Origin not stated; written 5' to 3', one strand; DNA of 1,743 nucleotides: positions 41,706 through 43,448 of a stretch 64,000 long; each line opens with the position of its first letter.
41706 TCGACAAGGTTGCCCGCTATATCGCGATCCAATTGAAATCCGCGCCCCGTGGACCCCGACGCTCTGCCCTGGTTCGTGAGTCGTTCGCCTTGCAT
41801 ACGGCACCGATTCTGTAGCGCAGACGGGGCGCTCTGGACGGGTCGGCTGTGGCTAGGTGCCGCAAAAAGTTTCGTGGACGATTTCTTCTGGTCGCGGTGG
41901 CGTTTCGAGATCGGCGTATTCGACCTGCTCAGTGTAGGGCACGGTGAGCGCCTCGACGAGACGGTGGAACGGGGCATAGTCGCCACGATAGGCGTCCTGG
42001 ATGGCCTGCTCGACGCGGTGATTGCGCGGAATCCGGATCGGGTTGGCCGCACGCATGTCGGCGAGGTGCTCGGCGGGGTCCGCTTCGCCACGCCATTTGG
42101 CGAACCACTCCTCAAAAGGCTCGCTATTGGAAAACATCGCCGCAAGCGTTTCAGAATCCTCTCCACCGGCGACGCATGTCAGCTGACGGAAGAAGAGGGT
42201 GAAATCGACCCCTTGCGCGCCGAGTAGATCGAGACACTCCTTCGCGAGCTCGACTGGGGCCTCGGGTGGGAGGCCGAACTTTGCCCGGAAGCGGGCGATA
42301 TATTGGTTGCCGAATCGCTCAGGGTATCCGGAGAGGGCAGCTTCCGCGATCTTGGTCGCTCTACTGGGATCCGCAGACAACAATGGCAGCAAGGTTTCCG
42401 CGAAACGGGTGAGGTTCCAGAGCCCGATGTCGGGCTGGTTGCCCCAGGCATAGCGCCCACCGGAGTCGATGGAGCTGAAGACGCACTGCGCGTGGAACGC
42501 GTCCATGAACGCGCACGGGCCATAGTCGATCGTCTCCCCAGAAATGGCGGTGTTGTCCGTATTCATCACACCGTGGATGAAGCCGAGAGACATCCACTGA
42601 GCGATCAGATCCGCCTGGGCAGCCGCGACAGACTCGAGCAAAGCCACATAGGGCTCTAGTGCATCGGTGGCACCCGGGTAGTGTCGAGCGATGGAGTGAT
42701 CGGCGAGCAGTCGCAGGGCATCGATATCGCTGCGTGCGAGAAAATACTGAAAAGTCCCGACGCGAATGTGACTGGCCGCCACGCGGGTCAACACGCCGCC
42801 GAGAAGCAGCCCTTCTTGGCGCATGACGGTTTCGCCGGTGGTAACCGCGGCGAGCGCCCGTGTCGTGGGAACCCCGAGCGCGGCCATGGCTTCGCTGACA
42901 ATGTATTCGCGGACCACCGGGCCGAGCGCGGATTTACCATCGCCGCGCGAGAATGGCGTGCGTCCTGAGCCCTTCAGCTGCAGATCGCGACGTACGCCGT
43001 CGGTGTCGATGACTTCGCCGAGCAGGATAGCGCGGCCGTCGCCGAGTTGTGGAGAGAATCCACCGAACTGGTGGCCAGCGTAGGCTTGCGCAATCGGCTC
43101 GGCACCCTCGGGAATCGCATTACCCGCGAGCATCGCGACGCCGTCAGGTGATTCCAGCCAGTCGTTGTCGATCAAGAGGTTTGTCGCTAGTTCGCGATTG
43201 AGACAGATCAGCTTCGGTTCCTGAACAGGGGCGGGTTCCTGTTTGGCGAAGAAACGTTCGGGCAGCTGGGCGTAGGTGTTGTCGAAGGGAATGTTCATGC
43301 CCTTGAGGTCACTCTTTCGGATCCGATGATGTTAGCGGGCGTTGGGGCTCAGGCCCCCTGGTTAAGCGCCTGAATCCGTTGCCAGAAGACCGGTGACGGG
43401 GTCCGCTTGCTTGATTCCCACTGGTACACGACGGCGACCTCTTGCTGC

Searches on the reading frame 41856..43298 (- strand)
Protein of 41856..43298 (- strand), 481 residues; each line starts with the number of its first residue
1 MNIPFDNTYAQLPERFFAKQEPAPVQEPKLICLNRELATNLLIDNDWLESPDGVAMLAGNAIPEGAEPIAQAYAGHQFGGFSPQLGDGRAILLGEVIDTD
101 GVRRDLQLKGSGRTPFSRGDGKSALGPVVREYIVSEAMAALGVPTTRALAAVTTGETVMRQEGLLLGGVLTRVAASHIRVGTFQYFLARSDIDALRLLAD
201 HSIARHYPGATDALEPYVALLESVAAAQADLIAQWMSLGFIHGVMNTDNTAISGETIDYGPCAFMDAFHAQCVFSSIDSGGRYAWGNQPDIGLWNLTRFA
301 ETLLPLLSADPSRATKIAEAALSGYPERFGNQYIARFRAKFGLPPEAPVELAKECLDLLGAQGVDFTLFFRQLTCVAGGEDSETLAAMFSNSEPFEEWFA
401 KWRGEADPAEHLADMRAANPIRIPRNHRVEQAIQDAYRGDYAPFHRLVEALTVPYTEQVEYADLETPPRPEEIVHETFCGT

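Call 44: search_protein_families(library=pfam, proteins=[window:41856-43298:-], max_evalue=0.00001)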
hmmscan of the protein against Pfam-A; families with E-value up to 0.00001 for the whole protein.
window:41856-43298:- (481 aa): 1 family
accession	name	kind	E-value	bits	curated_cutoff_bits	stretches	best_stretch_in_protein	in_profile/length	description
PF02696.19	SelO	-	5.1e-107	358.9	22.8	1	2-451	4-465/466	Protein adenylyltransferase SelO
